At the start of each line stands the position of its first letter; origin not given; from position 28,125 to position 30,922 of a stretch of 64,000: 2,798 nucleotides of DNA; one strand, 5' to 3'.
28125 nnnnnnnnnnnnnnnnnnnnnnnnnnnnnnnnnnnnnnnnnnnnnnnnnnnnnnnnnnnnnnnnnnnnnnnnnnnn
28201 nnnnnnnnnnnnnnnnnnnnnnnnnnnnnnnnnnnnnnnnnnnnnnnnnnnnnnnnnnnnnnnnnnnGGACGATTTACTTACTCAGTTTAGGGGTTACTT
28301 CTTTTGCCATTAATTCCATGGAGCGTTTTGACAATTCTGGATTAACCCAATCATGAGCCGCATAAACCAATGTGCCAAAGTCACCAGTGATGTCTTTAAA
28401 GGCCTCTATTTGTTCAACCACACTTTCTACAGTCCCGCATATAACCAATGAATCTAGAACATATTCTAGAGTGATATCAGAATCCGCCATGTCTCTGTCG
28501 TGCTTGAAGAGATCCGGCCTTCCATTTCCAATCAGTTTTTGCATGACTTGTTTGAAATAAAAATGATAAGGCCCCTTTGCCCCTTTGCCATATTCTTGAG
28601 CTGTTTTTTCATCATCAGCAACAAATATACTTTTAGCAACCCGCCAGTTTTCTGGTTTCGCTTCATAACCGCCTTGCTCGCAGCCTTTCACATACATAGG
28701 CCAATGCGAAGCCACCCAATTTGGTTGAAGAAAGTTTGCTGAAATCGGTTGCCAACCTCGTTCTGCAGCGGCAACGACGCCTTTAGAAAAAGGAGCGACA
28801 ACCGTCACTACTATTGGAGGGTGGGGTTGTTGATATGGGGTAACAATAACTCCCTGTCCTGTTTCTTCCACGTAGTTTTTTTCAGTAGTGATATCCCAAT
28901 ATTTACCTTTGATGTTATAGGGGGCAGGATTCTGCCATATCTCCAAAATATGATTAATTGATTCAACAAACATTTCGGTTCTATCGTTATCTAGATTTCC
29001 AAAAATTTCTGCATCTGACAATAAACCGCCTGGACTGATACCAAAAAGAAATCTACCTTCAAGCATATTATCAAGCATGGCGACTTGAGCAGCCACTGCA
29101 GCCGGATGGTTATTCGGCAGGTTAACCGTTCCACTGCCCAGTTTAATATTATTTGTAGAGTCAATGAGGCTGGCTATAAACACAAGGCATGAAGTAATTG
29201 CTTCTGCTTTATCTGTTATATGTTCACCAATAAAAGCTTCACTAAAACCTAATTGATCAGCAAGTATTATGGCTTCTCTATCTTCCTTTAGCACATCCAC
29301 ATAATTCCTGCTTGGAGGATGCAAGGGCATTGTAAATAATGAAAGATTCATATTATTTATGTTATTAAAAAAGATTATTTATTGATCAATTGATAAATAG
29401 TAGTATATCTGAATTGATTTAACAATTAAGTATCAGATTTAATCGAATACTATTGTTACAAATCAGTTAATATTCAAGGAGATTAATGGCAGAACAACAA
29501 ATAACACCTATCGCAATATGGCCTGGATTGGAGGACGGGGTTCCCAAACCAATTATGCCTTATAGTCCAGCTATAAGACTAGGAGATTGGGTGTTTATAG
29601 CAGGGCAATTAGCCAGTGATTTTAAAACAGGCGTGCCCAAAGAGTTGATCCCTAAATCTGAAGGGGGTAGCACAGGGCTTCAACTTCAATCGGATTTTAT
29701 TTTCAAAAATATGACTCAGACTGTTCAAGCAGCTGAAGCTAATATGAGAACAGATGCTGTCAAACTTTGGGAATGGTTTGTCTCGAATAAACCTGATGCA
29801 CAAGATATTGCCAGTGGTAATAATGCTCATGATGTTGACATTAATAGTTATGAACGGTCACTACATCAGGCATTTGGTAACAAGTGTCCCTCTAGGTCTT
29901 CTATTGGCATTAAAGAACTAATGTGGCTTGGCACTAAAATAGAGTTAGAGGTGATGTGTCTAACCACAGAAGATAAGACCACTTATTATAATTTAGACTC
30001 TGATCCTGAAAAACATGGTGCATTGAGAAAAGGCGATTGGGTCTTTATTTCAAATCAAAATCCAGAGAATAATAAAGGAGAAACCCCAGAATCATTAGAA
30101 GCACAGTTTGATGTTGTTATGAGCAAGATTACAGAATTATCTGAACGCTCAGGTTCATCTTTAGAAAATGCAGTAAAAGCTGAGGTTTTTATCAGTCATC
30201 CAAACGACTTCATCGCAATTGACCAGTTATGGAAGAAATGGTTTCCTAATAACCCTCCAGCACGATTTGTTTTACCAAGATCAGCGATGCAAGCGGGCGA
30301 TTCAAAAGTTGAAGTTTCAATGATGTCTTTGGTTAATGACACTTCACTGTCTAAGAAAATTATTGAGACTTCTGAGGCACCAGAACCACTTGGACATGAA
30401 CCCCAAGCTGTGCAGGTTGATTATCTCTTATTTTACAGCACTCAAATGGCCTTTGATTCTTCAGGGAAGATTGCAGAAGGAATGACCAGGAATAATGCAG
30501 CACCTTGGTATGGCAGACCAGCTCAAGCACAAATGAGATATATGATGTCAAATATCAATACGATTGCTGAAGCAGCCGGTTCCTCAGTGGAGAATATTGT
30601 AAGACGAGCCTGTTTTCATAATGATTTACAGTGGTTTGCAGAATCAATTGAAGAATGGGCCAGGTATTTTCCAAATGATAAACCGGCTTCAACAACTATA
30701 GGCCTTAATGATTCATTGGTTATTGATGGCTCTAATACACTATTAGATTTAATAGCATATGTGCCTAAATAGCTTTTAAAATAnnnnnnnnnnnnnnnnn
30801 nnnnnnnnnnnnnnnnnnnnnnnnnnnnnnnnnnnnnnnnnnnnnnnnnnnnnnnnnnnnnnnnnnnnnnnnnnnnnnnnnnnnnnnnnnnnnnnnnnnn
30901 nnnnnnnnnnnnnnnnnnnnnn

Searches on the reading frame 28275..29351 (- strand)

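Call 20: search_protein_families(library=ncbifam, max_evalue=1e-40, proteins=[window:28275-29351:-])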
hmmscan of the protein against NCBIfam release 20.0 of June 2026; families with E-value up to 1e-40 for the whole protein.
window:28275-29351:- (358 aa): 0 families

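Call 72: search_protein_families(library=pfam, max_evalue=0.00001, proteins=[window:28275-29351:-])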
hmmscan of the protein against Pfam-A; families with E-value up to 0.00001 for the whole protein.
window:28275-29351:- (358 aa): 1 family
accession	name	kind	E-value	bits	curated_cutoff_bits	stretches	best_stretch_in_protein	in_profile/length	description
PF00296.26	Bac_luciferase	-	6e-33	115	27.9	1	1-322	1-311/314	Luciferase-like monooxygenase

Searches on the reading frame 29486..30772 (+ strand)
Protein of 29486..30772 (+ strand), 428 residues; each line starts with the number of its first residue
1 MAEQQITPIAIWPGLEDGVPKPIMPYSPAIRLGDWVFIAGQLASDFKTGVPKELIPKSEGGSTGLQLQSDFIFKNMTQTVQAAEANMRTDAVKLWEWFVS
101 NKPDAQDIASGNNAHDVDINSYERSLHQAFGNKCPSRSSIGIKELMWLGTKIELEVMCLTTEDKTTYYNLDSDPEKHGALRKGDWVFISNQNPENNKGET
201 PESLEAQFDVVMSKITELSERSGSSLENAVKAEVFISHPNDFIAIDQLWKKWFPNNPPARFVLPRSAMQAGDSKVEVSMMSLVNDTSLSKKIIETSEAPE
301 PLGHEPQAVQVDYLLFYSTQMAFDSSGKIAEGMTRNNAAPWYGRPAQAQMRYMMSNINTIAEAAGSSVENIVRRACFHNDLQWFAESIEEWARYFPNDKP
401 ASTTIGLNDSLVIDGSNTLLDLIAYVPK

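Call 20: search_protein_families(library=ncbifam, max_evalue=1e-40, proteins=[window:29486-30772:+])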
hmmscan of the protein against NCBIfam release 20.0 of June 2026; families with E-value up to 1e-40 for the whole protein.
window:29486-30772:+ (428 aa): 0 families

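Call 72: search_protein_families(library=pfam, max_evalue=0.00001, proteins=[window:29486-30772:+])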
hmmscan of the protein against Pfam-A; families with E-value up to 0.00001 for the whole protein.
window:29486-30772:+ (428 aa): 1 family
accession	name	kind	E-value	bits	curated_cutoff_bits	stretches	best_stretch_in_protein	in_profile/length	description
PF01042.26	Ribonuc_L-PSP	-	7.7e-38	129.6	27.3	3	179-280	14-118/121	Endoribonuclease L-PSP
